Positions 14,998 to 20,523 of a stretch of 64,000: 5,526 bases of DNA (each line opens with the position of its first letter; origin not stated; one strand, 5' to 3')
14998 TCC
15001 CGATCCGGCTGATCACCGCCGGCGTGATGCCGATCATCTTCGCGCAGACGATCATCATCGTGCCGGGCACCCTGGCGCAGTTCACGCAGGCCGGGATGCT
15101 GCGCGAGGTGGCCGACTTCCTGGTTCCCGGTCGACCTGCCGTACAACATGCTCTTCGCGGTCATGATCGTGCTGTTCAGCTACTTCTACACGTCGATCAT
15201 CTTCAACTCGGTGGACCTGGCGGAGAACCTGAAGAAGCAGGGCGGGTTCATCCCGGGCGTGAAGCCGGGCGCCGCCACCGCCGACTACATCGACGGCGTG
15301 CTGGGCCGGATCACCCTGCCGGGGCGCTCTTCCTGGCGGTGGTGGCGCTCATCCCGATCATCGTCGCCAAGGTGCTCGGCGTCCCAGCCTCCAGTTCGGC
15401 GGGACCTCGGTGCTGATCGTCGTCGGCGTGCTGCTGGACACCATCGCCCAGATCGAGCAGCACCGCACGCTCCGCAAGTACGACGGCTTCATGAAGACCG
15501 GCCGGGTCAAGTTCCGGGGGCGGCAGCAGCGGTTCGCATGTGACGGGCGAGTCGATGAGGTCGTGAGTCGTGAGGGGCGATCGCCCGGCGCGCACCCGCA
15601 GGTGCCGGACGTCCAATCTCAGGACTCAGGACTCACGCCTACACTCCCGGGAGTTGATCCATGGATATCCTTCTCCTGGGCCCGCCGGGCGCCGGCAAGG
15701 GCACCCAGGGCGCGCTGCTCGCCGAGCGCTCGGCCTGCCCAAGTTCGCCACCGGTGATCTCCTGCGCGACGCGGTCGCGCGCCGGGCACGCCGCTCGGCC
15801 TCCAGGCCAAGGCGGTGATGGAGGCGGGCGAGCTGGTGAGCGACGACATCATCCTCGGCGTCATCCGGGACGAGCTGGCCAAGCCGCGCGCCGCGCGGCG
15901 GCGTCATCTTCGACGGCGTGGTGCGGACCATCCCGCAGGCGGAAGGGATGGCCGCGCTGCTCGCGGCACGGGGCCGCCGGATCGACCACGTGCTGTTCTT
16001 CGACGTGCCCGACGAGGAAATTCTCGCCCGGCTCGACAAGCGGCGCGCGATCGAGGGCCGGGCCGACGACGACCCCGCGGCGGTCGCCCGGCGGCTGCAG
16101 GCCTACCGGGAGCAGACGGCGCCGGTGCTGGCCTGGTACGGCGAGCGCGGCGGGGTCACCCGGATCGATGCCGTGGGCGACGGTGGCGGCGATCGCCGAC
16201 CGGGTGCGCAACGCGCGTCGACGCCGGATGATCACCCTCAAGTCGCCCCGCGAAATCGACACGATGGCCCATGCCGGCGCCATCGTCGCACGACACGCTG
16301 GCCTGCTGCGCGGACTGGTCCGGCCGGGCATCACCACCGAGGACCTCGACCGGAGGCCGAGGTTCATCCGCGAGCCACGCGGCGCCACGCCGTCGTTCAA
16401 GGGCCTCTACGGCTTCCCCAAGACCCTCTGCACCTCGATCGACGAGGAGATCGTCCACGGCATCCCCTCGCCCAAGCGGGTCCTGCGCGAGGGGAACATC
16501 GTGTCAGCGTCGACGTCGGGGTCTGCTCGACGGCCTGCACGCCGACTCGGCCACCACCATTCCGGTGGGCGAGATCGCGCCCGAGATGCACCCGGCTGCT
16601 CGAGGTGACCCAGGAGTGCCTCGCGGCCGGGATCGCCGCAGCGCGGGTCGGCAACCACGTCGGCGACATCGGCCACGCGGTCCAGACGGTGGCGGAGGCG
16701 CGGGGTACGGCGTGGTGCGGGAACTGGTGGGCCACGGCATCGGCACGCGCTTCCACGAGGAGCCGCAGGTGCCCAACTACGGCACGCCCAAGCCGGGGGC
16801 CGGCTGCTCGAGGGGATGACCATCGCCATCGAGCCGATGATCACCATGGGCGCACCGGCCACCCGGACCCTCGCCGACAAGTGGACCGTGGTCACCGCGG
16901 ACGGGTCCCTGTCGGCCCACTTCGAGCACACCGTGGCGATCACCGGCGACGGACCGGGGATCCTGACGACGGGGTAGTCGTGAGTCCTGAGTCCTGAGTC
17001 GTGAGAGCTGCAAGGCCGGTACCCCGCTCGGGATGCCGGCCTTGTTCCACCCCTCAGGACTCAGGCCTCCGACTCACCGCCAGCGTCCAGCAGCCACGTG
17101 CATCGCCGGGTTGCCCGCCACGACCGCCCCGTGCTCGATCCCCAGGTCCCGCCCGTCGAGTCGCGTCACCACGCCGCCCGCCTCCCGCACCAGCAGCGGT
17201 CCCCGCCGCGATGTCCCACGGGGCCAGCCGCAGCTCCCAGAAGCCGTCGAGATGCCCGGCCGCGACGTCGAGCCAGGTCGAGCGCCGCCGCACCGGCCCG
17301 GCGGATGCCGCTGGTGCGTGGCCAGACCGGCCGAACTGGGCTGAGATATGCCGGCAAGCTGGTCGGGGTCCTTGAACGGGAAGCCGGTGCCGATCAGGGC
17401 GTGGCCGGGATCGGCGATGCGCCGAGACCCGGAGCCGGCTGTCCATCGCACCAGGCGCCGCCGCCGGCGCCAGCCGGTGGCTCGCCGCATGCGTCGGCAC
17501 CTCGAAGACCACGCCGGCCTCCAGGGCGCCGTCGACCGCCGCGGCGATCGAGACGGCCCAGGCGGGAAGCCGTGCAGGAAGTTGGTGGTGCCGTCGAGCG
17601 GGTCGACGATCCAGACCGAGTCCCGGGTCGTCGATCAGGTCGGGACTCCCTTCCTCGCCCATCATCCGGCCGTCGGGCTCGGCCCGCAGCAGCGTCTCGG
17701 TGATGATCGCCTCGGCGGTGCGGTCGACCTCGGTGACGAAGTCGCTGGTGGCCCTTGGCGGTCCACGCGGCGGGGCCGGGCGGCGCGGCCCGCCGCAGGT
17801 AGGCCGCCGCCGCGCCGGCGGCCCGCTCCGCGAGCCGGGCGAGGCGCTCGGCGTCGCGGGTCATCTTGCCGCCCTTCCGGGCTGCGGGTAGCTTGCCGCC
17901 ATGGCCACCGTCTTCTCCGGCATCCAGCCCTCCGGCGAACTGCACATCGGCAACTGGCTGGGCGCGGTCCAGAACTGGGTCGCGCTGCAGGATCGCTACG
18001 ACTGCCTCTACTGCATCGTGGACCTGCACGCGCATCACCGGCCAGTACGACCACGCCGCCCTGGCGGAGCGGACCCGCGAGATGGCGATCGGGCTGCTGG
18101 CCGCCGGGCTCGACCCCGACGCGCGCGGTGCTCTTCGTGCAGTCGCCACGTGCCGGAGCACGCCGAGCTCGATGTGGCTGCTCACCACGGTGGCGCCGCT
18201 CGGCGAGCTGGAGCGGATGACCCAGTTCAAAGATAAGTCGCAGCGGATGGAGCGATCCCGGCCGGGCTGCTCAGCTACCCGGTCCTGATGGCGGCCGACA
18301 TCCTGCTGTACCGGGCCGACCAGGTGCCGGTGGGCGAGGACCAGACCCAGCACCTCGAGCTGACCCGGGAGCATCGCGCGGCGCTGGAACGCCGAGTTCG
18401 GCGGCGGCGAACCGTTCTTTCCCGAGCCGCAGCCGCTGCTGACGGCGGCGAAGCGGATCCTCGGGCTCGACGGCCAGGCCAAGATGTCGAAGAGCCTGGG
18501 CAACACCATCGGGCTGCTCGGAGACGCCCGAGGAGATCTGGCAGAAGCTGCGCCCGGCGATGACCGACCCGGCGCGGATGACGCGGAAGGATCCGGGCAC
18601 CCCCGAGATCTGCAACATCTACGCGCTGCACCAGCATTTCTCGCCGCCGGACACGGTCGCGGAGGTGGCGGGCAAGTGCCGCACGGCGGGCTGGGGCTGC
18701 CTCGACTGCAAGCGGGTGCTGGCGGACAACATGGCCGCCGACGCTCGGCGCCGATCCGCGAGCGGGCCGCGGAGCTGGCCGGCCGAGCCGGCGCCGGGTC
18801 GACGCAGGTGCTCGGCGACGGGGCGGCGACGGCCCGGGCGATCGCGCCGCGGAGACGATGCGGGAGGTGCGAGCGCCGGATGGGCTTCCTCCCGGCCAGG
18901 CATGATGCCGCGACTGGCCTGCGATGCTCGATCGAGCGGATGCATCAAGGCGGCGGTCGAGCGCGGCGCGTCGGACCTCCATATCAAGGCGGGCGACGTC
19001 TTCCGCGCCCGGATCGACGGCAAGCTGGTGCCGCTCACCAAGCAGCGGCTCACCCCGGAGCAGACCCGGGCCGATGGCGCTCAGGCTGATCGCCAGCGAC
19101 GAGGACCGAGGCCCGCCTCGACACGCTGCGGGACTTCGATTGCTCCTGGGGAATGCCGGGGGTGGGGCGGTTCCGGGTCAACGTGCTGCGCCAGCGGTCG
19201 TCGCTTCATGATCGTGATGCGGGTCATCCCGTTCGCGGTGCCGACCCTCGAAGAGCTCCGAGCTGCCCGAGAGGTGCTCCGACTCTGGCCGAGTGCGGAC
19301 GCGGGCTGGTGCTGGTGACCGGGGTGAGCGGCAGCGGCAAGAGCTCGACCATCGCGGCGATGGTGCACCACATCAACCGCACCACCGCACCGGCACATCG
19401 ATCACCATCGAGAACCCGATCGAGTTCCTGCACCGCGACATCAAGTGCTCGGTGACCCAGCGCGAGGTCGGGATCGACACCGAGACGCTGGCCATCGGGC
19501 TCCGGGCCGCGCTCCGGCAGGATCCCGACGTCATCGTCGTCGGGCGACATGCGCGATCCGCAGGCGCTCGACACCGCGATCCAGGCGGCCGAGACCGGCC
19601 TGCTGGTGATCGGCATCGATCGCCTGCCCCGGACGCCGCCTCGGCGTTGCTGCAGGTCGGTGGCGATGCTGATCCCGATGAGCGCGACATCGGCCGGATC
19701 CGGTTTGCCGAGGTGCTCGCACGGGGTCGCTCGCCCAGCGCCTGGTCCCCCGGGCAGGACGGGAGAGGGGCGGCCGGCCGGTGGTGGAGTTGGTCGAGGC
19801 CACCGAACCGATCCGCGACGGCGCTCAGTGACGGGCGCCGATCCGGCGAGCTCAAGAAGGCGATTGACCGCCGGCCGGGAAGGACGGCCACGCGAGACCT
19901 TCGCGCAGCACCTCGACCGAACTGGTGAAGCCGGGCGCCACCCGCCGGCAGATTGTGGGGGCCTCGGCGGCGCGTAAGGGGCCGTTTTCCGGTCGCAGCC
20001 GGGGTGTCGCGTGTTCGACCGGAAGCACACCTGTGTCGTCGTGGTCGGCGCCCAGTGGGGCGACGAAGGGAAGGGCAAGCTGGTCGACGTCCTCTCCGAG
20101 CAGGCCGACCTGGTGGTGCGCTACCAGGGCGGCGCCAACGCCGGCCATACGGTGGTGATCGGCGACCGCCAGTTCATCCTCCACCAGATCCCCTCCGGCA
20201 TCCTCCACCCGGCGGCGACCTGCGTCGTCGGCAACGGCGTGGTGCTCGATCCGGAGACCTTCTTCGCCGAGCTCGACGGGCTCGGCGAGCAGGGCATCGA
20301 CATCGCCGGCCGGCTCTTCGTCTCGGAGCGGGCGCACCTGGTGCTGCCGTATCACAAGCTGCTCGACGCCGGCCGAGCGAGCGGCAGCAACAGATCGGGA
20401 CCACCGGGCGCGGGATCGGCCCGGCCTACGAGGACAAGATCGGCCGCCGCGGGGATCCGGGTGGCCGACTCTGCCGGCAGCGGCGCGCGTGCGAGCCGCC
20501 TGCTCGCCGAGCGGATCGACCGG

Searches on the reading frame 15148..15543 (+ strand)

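Call 11: search_protein_families(library=pfam, proteins=[window:15148-15543:+])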
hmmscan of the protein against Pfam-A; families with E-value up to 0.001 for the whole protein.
window:15148-15543:+ (131 aa): 1 family
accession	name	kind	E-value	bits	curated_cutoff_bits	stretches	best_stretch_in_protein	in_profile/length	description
PF00344.25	SecY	-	2.1e-19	70.5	32.2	1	2-59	212-269/306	SecY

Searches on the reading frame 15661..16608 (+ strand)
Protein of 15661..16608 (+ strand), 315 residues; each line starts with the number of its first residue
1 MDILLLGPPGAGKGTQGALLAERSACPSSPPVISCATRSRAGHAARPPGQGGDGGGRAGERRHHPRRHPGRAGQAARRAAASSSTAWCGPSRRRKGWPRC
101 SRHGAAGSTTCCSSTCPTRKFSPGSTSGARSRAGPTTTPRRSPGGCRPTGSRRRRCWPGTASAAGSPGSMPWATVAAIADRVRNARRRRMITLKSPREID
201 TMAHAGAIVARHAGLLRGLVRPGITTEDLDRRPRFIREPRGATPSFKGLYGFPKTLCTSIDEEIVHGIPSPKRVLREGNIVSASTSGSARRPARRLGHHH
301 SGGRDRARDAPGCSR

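Call 11: search_protein_families(library=pfam, proteins=[window:15661-16608:+])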
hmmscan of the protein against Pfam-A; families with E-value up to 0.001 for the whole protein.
window:15661-16608:+ (315 aa): 1 family
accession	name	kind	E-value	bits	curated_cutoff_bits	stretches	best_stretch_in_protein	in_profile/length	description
PF00557.29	Peptidase_M24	-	4.9e-05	23.6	23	1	202-285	3-81/208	Metallopeptidase family M24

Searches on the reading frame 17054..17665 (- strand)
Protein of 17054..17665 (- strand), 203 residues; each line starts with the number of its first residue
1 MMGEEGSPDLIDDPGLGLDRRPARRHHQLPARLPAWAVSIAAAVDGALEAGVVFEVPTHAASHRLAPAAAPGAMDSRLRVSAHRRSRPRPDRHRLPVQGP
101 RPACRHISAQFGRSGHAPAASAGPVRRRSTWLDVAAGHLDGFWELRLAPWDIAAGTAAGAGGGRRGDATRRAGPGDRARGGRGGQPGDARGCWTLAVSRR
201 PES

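Call 11: search_protein_families(library=pfam, proteins=[window:17054-17665:-])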
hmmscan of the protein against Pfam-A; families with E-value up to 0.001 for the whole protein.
window:17054-17665:- (203 aa): 1 family
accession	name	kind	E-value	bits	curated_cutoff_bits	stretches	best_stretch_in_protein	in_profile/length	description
PF00459.30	Inositol_P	-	1.7e-07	31.5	27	1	33-157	102-226/271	Inositol monophosphatase family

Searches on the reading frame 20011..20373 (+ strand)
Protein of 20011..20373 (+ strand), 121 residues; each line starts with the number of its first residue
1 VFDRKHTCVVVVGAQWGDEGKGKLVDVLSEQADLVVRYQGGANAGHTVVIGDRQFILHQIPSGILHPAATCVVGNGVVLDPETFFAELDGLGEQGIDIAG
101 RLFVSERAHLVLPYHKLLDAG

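Call 43: find_homologous_proteins(query=window:20011-20373:+, max_evalue=1e-20)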
Query seq(121 aa) (121 aa): 7164 proteins with E <= 1e-20 among 8000 candidates; the best 120 are listed.
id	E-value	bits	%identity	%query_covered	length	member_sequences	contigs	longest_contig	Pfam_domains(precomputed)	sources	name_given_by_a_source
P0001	1.4e-65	237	89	98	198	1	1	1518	PF00709.28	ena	-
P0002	1.7e-65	237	89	98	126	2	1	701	PF00709.28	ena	-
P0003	1.7e-62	227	87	99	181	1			PF00709.28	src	-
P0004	1.9e-62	227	84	98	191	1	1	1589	PF00709.28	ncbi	ncbi:MAG: adenylosuccinate synthetase, partial [Gemmatimonadales bacterium]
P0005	3.4e-62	226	86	99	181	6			PF00709.28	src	-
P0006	3.7e-61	222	84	99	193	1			PF00709.28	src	-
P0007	1.6e-60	220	83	99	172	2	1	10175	PF00709.28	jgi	jgi:adenylosuccinate synthase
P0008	1.5e-59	217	81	99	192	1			PF00709.28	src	-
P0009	1.5e-59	217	83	99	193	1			PF00709.28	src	-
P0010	1.6e-59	217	79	100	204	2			PF00709.28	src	-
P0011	1.8e-59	217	82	99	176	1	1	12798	PF00709.28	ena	-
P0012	2.2e-59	217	83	99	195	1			PF00709.28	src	-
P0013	2.4e-59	217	83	99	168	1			PF00709.28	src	-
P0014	3.1e-59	216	79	100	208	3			PF00709.28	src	-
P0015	7.2e-59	215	82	99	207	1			PF00709.28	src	-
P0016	7.9e-59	215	84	98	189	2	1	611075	PF00709.28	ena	-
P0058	3.2e-54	200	80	98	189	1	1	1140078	PF00709.28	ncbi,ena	-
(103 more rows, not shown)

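Call 44: find_encoding_contigs(protein=P0016, flank=10000, max_places=4)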
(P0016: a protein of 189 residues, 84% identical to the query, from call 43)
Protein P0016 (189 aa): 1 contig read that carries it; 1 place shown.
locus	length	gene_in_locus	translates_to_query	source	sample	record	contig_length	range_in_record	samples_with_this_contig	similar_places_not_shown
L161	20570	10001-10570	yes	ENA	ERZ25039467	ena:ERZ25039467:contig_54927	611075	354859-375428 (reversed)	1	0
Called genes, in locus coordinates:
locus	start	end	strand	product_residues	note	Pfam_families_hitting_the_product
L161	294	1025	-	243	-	-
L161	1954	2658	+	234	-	-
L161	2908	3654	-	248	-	-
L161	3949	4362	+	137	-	PF00344:SecY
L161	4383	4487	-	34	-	-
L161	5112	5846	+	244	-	PF00557:Peptidase_M24 (weak)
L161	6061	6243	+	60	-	-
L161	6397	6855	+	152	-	-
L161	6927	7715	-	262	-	PF00459:Inositol_P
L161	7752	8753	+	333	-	PF00579:tRNA-synt_1b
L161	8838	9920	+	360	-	PF00437:T2SSE, PF13191:AAA_16 (weak), PF13604:AAA_30 (faint)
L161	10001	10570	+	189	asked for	PF00709:Adenylsucc_synt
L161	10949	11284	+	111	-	PF00709:Adenylsucc_synt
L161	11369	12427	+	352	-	PF00890:FAD_binding_2 (faint), PF07992:Pyr_redox_2, PF13738:Pyr_redox_3, PF13434:Lys_Orn_oxgnase (weak), PF00070:Pyr_redox (weak)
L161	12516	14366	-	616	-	PF16241:DUF4900 (weak)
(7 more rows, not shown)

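Call 45: find_encoding_contigs(protein=P0058, flank=10000, max_places=4)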
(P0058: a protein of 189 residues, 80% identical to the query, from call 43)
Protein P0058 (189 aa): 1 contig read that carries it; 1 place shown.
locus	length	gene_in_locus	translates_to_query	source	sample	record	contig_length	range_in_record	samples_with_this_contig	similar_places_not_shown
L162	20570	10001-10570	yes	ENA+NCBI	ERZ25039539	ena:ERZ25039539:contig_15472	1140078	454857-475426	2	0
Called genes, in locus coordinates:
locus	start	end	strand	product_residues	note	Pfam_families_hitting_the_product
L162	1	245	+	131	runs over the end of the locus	PF00410:Ribosomal_S8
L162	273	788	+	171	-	PF00347:Ribosomal_L6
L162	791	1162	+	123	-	PF00861:Ribosomal_L18p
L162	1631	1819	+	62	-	PF03719:Ribosomal_S5_C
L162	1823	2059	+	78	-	PF00327:Ribosomal_L30 (weak)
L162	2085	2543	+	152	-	PF00828:Ribosomal_L27A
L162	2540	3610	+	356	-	PF00344:SecY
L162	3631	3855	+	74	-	PF00344:SecY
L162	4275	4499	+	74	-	-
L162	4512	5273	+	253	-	PF00557:Peptidase_M24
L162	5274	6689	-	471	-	PF00459:Inositol_P, PF04961:FTCD_C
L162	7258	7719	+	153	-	PF00579:tRNA-synt_1b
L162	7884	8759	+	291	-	PF00437:T2SSE, PF13191:AAA_16 (weak)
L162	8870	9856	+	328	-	PF04389:Peptidase_M28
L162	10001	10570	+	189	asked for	PF00709:Adenylsucc_synt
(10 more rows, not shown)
